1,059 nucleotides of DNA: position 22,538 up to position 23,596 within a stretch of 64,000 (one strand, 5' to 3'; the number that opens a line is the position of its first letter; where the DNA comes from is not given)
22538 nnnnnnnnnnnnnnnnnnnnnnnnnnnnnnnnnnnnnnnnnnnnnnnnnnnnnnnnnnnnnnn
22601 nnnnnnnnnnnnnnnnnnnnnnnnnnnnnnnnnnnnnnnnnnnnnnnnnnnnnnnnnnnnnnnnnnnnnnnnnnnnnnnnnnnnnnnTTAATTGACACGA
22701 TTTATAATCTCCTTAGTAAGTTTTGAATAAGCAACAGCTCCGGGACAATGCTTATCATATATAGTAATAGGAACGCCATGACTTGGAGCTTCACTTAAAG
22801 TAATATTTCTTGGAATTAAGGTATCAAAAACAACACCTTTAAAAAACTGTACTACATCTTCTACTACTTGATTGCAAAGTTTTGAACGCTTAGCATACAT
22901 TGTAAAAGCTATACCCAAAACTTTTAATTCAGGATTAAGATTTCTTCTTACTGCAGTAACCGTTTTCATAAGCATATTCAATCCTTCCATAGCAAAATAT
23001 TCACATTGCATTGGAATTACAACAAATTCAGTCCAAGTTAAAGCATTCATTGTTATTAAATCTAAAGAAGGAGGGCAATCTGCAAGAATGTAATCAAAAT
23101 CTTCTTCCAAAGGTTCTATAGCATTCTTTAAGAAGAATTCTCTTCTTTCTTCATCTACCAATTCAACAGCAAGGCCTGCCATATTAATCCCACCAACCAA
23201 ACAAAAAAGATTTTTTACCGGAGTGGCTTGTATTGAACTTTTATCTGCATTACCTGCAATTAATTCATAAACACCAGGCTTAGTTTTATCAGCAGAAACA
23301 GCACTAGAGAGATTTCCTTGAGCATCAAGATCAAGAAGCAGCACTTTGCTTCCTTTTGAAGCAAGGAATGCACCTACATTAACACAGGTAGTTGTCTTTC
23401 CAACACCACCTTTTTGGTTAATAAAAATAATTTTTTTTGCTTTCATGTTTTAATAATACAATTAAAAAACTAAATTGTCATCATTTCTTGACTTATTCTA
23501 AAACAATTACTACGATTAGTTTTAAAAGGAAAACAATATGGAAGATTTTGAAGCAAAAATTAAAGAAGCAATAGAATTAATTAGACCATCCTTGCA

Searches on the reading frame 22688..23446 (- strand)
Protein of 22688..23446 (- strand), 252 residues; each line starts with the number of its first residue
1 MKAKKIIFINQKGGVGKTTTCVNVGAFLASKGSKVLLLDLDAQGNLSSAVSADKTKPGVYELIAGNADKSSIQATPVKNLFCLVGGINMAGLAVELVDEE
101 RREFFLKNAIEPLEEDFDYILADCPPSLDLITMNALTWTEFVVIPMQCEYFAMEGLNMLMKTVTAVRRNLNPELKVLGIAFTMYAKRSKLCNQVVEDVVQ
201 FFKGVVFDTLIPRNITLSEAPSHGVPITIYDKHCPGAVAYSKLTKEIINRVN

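Call 64: search_protein_families(library=pfam, proteins=[window:22688-23446:-])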
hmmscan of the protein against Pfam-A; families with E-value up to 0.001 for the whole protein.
window:22688-23446:- (252 aa): 8 families
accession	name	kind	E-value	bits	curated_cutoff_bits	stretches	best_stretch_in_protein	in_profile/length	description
PF13614.12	AAA_31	-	3.4e-54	183.9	27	1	4-176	2-177/177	AAA domain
PF01656.29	CbiA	-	1.9e-25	89.7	25.4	1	6-227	1-125/125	CobQ/CobB/MinD/ParA nucleotide binding domain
PF09140.17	MipZ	-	4e-11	43.2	20.7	1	5-43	2-40/262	ATPase MipZ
PF10609.15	ParA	-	6.6e-08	32.7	27.1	1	4-143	4-141/246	NUBPL iron-transfer P-loop NTPase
PF02374.21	ArsA_ATPase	-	2e-07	31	24.3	1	5-54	2-51/305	Anion-transporting ATPase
PF00142.24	Fer4_NifH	-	7.9e-07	29.2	25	1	6-67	2-63/271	4Fe-4S iron sulfur cluster binding proteins, NifH/frxC family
PF06564.18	CBP_BcsQ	-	1.6e-06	28.3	21.3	1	12-146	10-145/234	Cellulose biosynthesis protein BcsQ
PF07015.17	VirC1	-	0.00052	19.9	24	0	6-46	4-44/231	VirC1 protein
